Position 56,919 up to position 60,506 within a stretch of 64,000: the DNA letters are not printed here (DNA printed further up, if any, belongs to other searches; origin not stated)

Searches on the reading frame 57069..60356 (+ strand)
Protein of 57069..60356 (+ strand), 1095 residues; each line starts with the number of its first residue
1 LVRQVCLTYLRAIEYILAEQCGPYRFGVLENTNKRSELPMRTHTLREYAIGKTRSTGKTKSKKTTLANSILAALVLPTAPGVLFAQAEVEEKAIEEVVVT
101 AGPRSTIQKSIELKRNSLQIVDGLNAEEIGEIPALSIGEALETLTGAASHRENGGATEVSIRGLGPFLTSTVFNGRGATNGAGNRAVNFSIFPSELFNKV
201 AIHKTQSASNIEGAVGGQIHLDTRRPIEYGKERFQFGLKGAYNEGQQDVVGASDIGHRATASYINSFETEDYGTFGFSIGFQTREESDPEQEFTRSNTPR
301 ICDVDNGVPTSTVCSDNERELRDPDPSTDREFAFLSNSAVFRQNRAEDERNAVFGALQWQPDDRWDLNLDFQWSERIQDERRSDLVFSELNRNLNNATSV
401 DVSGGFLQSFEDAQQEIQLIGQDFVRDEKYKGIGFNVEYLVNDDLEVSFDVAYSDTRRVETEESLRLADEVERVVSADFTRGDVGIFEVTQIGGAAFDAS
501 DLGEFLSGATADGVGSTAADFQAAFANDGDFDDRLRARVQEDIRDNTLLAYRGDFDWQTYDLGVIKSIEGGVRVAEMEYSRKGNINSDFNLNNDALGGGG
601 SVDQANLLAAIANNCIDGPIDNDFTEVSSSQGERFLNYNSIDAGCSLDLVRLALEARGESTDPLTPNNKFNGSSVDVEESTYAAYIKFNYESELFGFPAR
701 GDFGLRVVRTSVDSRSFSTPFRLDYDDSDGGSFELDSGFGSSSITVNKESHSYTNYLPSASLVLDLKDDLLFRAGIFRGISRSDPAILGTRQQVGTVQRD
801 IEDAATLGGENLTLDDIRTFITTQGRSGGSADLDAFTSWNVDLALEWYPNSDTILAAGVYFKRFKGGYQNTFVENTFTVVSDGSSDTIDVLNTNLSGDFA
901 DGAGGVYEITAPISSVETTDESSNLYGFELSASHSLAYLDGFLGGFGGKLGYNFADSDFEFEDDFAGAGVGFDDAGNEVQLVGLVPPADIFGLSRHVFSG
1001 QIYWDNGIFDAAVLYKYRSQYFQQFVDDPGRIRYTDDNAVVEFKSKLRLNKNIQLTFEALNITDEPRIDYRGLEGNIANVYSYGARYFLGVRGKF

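Call 6: search_protein_families(library=pfam, proteins=[window:57069-60356:+], max_evalue=1)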
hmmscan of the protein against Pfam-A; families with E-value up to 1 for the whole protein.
window:57069-60356:+ (1095 aa): 2 families
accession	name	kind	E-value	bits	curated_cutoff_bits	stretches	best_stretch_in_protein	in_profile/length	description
PF00593.30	TonB_dep_Rec_b-barrel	-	6.5e-12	46.5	27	2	508-1062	24-436/436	TonB dependent receptor-like, beta-barrel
PF07715.20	Plug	-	8e-12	46.1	23.9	1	114-217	2-106/107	TonB-dependent Receptor Plug Domain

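Call 7: search_protein_families(library=ncbifam, proteins=[window:57069-60356:+], max_evalue=1)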
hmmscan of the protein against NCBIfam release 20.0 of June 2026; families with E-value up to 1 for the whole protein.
window:57069-60356:+ (1095 aa): 1 family
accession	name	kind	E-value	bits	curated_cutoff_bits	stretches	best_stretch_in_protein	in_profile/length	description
TIGR01782.1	TonB-Xanth-Caul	subfamily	5.7e-132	441.8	310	1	95-1095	2-868/868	TonB-dependent receptor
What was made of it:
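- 57069..60356 (+): TonB-dependent receptor (TIGR01782 Xanthomonas/Caulobacter-type subfamily), directly upstream with a 196-nt gap. Calls 6 and 7.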
